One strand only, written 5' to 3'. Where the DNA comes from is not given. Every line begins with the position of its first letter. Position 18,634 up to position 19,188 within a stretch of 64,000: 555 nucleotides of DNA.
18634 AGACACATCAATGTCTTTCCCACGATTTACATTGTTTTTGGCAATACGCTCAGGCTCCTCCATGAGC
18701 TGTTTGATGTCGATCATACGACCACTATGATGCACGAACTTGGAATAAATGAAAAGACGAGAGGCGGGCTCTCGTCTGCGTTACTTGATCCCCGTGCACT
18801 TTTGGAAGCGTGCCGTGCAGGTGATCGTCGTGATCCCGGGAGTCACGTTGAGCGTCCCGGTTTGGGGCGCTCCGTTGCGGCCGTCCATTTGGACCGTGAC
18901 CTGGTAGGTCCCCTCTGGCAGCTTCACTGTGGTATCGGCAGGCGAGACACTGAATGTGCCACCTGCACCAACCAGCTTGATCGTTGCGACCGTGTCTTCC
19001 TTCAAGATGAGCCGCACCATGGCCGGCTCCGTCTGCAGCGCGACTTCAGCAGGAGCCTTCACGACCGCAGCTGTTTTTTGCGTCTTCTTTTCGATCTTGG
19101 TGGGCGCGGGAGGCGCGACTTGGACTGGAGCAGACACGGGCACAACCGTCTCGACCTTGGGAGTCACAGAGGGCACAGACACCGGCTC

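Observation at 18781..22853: GC-rich island encoding a PEGA-domain Ser/Thr kinase and three lipoproteins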

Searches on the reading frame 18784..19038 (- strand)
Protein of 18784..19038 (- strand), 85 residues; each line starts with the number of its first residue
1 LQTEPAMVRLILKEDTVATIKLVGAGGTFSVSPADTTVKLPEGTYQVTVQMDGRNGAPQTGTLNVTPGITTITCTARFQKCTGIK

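Call 59: predict_structure(alignment_id=A4)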
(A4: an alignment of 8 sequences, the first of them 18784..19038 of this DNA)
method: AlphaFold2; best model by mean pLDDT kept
length: 85 residues; sequences in the alignment: 8
mean_pLDDT: 84.3   pTM: 0.73
mean pLDDT of the five models: 84.3, 83.1, 82.5, 81.1, 79.8
residues with pLDDT >= 90: 39; 70-90: 36; 50-70: 8; < 50: 2
segments of 3 or more residues with pLDDT < 50: none
pLDDT, mean of each block of 10 residues (from residue 1): 75 82 91 92 92 77 90 77 81
secondary structure, 60 per line:
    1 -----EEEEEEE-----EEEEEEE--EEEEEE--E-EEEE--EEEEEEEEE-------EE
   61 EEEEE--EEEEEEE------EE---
elements in order: E6-12 E18-24 E27-32 E37-40 E43-51 E59-65 E68-74
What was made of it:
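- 18784..19038 (-): Extracytoplasmic C-terminal domain of the kinase (85 aa). It is a 7-stranded beta sandwich with a PxGTY motif and two invariant Cys. The fold is transthyretin/PEGA-like, below every Pfam threshold. AF2 pLDDT 84 (call 59).
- On PEGA domain (PF08308): The AF2 model has 7 strands and pLDDT 84 (call 59).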

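Call 62: fold_search(model_id=the predicted structure, library=pdb)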
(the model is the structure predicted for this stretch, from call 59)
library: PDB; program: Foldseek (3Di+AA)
matches with E <= 10: 630; with E <= 0.001: 0
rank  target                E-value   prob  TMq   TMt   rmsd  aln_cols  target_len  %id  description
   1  3njx                  1.3e-02  1.00  0.61  0.13   4.2        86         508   13  Rhamnogalacturonan Lyase from Aspergillus aculeatus mutant H210A (released 2010-10-06)
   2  2xhn_A                2.5e-02  1.00  0.57  0.12   3.9        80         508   14  Rhamnogalacturonan lyase from Aspergillus aculeatus K150A active site mutant (released 2010-09-29)
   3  1nkg                  2.9e-02  1.00  0.56  0.12   4.2        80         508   14  Rhamnogalacturonan lyase from Aspergillus aculeatus (released 2004-05-25)
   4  2j71                  3.8e-02  0.99  0.52  0.46   5.8       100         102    9  alpha-glucan recognition by a family 41 carbohydrate-binding module from Thermotoga maritima pullulanase PulA (released 2006-10-17)
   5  6hif_Y                5.5e-02  1.00  0.57  0.57   3.3        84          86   17  Kuenenia stuttgartiensis hydrazine dehydrogenase complex (released 2019-04-17)
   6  2j72_B                6.1e-02  0.98  0.52  0.45   6.1       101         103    9  alpha-glucan recognition by a family 41 carbohydrate-binding module from Thermotoga maritima pullulanase PulA (released 2006-10-17)
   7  7pmy_A                6.1e-02  0.91  0.44  0.08   4.9        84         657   12  HsPepT2 bound to Ala-Phe in the inward facing partially occluded conformation (released 2021-10-20)
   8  1qmu_A                7.2e-02  0.98  0.52  0.15   4.2        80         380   21  Duck carboxypeptidase D domain II (released 2000-10-13)
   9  3qva_B                1.3e-01  0.97  0.56  0.48   4.1       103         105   11  Structure of Klebsiella pneumoniae 5-hydroxyisourate hydrolase (released 2011-08-24)
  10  3qva_A                1.4e-01  0.95  0.51  0.43   5.5       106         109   11  Structure of Klebsiella pneumoniae 5-hydroxyisourate hydrolase (released 2011-08-24)
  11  9cod_A                1.6e-01  0.69  0.43  0.37   7.1       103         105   13  C15 symmetrized DEV collar (released 2024-10-16)
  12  1uwy_A                1.8e-01  0.85  0.48  0.14   8.8        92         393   10  Crystal structure of human carboxypeptidase M (released 2004-04-08)
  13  7kjk_A3               1.9e-01  0.96  0.48  0.35   3.5        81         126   16  The Neck region of Phage XM1 (6-fold symmetry) (released 2021-11-03)
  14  3teu                  1.9e-01  0.82  0.34  0.31   4.8        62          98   24  Crystal structure of fibcon (released 2012-05-16)
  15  3qva_C                2.0e-01  0.96  0.55  0.47   4.0       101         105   11  Structure of Klebsiella pneumoniae 5-hydroxyisourate hydrolase (released 2011-08-24)
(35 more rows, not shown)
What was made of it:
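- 18784..19038 (-): Foldseek best hits are transthyretin-like domains at E 0.01-0.1 and TM 0.5-0.6 (call 62).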
